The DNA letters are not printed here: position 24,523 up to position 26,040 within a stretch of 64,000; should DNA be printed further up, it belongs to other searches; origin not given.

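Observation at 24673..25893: Phage-encoded secreted SprB-repeat protein with a T9SS-type C-terminal tail under its own host-type promoter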

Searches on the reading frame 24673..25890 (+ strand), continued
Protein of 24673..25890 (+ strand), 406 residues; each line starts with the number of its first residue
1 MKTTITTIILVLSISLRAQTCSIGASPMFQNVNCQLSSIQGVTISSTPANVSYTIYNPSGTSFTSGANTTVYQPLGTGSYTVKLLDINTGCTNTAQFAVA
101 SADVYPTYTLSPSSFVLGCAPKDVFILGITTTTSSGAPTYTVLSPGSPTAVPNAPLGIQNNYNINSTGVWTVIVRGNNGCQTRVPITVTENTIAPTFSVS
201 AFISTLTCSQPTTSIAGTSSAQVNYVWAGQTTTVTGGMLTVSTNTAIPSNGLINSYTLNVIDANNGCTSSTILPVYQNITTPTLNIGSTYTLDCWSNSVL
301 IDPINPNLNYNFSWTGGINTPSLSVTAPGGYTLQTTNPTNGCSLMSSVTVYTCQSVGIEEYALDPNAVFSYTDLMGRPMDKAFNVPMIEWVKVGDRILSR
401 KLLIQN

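Call 44: find_related_loci(query=A6, collection=genome_contigs, flank=5000)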
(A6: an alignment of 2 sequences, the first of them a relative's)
Query A6 (636 aa) in genome_contigs; peptide patterns used: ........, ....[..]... (x = any residue, [..] = any of these).
43 stretches matched a pattern; 25 encode a relative of the query (tblastn E <= 1e-3); 24 distinct loci.
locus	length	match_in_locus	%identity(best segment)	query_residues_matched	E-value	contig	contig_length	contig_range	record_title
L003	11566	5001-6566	46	46-545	3e-126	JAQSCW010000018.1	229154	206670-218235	MAG: bacterium isolate U-2019 MAG009 NODE_18_length_229154_cov_9.483503, whole genome shotgun sequence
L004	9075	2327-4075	45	2-550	3e-122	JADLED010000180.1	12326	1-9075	MAG: Bacteroidia bacterium isolate SJ304 c_000001067270, whole genome shotgun sequence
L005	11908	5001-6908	40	8-636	1e-120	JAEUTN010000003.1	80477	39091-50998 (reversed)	MAG: Bacteroidia bacterium isolate new MAG-330 k141_4285754, whole genome shotgun sequence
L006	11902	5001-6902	38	12-636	5e-116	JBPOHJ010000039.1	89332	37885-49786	MAG: Bacteroidota bacterium isolate MAG_156 c_000000224875, whole genome shotgun sequence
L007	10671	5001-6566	45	46-545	1e-121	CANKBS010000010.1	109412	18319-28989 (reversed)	MAG: Sphingobacteriaceae bacterium isolate RH-26jul17-170 genome assembly, contig: RH-26jul17-C375, whole genome shotgun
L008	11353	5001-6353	46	102-545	2e-112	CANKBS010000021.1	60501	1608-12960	MAG: Sphingobacteriaceae bacterium isolate RH-26jul17-170 genome assembly, contig: RH-26jul17-C1224, whole genome shotgu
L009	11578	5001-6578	43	8-547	4e-111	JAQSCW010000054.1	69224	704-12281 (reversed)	MAG: bacterium isolate U-2019 MAG009 NODE_90_length_69224_cov_9.626393, whole genome shotgun sequence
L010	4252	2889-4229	48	44-559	5e-112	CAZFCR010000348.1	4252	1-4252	MAG TPA_asm: uncultured Akkermansia sp. isolate SRP302895_co1_24 genome assembly, contig: NODE_46055_length_4252_cov_4.0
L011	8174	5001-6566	42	35-539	6e-110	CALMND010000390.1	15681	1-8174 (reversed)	MAG TPA_asm: uncultured Bacteroidetes bacterium isolate SRR5676438_bin.161_CONCOCT_v1.1_MAG genome assembly, contig: ERZ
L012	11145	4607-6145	43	46-543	7e-108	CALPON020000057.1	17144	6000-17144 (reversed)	MAG: Sphingobacterium thalpophilum isolate HRS-ES7-bin-75 genome assembly, contig: HRS-ES7-C770, whole genome shotgun se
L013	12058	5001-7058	43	45-544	2e-102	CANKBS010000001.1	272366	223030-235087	MAG: Sphingobacteriaceae bacterium isolate RH-26jul17-170 genome assembly, contig: RH-26jul17-C34, whole genome shotgun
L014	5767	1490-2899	43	89-545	2e-101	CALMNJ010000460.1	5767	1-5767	MAG TPA_asm: uncultured Bacteroidetes bacterium isolate SRR5676451_bin.79_CONCOCT_v1.1_MAG genome assembly, contig: ERZ7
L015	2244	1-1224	48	151-545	6e-106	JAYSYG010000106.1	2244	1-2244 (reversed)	MAG: Sphingobacteriaceae bacterium isolate GFS_13377 GFS_13377_105, whole genome shotgun sequence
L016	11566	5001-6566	40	47-547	8e-92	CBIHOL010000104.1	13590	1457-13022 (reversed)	MAG TPA_asm: uncultured bacterium isolate SRR18156209_metabat2_50 genome assembly, contig: ERZ27336869.3005, whole genom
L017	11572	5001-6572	39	48-546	2e-88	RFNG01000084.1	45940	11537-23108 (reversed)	MAG: Sphingobacteriia bacterium isolate LLD_150 Lanier.contig317803.45940bp, whole genome shotgun sequence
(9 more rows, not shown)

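Call 56: fold_search(model_id=the predicted structure, library=pdb)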
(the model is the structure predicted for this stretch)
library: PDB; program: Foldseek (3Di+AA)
matches with E <= 10: 1609; with E <= 0.001: 202
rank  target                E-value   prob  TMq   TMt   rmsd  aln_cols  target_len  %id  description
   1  9flp_A                6.0e-14  1.00  0.30  0.16  26.3       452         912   16  CryoEM structure of the neck (1403-2314) in the grappling hook protein A (GhpA) in the bacterium Aureispira sp. CCB-QB (released 2024-10-16)
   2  9fly_A                1.9e-13  1.00  0.27  0.15  27.3       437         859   16  CryoEM structure of the base (4151-5009) in the grappling hook protein A (GhpA) in the bacterium Aureispira sp. CCB-QB (released 2024-10-16)
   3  9flu_A                7.0e-13  1.00  0.27  0.31  19.4       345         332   19  CryoEM structure of the fragment-1 (3402-3733) in the grappling hook protein A (GhpA) in the bacterium Aureispira sp.  (released 2024-10-16)
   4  9flv_A                1.1e-12  1.00  0.24  0.24  26.5       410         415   18  CryoEM structure of the fragment-5 (2393-2807) in the grappling hook protein A (GhpA) in the bacterium Aureispira sp.  (released 2024-10-16)
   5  9g8b_A                4.0e-12  1.00  0.26  0.29  19.1       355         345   17  CryoEM structure of the fragment-2 (2892-3236) in the grappling hook protein A (GhpA) in the bacterium Aureispira sp.  (released 2024-10-16)
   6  9fls_A                1.3e-11  1.00  0.24  0.28  21.1       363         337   19  CryoEM structure of the fragment-3 (2061-2397) in the grappling hook protein A (GhpA) in the bacterium Aureispira sp.  (released 2024-10-16)
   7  1e07                  2.2e-09  1.00  0.28  0.20  25.9       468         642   12  Model of human carcinoembryonic antigen by homology modelling and curve-fitting to experimental solution scattering data (released 2000-07-04)
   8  8opr_A                2.3e-09  1.00  0.13  0.09  31.3       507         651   12  Structure of the EA1 surface layer of Bacillus anthracis (released 2023-11-08)
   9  9ba5_A                8.9e-09  1.00  0.24  0.18  20.9       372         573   13  Cross-linked Contactin 2 Ig1-Ig6 (released 2024-07-17)
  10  5k6w_A                1.3e-08  1.00  0.20  0.18  31.4       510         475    9  Sidekick-1 immunoglobulin domains 1-5 (released 2016-09-28)
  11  8k53_B                3.8e-08  1.00  0.22  0.18  18.2       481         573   12  Structure of the Dimeric Human CNTN2 Ig 1-6-FNIII 1-2 Domain in an Asymmetric State (released 2023-12-06)
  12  5iry_A                5.6e-08  1.00  0.20  0.17  21.8       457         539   12  Crystal structure of human Desmocollin-1 ectodomain (released 2016-06-22)
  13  6iaa_A                6.4e-08  1.00  0.21  0.13  26.3       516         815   11  hRobo2 ectodomain (released 2019-03-13)
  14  5erp_B                7.8e-08  1.00  0.22  0.21  19.0       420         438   14  Crystal structure of human Desmocollin-2 ectodomain fragment EC2-5 (released 2016-06-15)
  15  6xi1_BBB              1.5e-07  1.00  0.20  0.20  25.7       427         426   14  Crystal structure of tetra-tandem repeat in extending RTX adhesin from Aeromonas hydrophila (released 2020-10-14)
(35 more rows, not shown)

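Call 57: search_solved_structures(query=A1, max_evalue=0.01)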
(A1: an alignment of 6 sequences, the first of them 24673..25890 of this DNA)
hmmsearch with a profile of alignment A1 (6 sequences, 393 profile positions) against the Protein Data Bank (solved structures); distinct sequences matched with E-value up to 0.01: 0.

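Call 66: find_related_loci(query=A1, collection=metagenome_contigs, flank=10000)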
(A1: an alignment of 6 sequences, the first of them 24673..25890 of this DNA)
Query A1 (406 aa) in metagenome_contigs; peptide patterns used: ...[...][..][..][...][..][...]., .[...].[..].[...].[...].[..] (x = any residue, [..] = any of these).
465 stretches matched a pattern, but none encodes a relative of the query by tblastn (E <= 1e-3).

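Call 68: find_related_loci(query=window:24673-25890:+, collection=viral_contigs, flank=10000)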
Query window:24673-25890:+ (406 aa) in viral_contigs; peptide patterns used: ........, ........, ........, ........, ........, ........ (x = any residue, [..] = any of these).
5 stretches matched a pattern, but none encodes a relative of the query by tblastn (E <= 1e-3).

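Call 77: search_protein_families(library=pfam, alignment_id=A1, max_evalue=10)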
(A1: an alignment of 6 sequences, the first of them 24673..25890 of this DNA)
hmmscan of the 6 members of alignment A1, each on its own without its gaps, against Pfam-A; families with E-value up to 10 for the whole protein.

A. member 1, window:24673-25890:+ (406 aa): 1 family
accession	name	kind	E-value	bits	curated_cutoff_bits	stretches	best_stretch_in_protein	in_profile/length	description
PF23560.1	GBD_Hemicentin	-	0.039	14.3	27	1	37-88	24-77/100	Hemicentin galactose-binding domain-like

B. families by the number of members that match (of 6 scanned): 8 families
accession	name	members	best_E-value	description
PF23560.1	GBD_Hemicentin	3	0.039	Hemicentin galactose-binding domain-like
PF16411.10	SusF_SusE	2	0.00069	Outer membrane protein SusF_SusE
PF22352.2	K319L-like_PKD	2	4.2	K319L-like, PKD domain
PF06016.17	Reovirus_L2_8th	1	0.033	Reovirus core-spike protein lambda-2 (L2), C-terminal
PF00630.25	Filamin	1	0.048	Filamin/ABP280 repeat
PF09967.15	DUF2201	1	0.12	VWA-like domain (DUF2201)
PF24312.1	Ig-like_POM152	1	0.15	Nucleoporin POM152, Ig-like domain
PF22091.2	DUF6941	1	0.18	Family of unknown function (DUF6941)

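Call 78: search_protein_families(library=ncbifam, alignment_id=A1, max_evalue=10)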
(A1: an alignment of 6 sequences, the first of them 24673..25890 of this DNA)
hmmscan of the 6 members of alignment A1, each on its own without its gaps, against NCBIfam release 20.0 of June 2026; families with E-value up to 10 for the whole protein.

A. member 1, window:24673-25890:+ (406 aa): 0 families

B. families by the number of members that match (of 6 scanned): 1 family
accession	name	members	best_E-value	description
NF010654.0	PRK14053.1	1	0.1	methyltransferase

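Call 102: find_encoding_contigs(protein=P0003, flank=5000, max_places=2)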
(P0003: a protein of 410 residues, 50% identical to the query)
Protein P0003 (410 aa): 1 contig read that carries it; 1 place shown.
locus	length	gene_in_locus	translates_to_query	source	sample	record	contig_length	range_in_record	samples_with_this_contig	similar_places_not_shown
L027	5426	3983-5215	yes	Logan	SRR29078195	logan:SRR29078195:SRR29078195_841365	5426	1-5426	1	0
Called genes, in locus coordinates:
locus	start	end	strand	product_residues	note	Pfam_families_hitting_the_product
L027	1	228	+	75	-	?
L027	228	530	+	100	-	-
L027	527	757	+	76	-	-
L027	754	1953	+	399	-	-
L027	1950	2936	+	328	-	-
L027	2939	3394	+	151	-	-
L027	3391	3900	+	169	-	-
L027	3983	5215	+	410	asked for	-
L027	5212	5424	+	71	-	?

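Call 103: find_encoding_contigs(protein=P0004, flank=5000, max_places=2)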
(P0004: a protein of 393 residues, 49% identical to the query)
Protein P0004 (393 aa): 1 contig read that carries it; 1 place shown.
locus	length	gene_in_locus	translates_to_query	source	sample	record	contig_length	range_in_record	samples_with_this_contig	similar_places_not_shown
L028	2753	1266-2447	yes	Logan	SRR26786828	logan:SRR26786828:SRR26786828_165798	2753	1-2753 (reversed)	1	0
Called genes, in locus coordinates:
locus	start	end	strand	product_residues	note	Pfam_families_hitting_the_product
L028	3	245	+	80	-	?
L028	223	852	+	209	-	-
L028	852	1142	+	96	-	-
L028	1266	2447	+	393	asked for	-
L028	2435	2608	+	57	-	-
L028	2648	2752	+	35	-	?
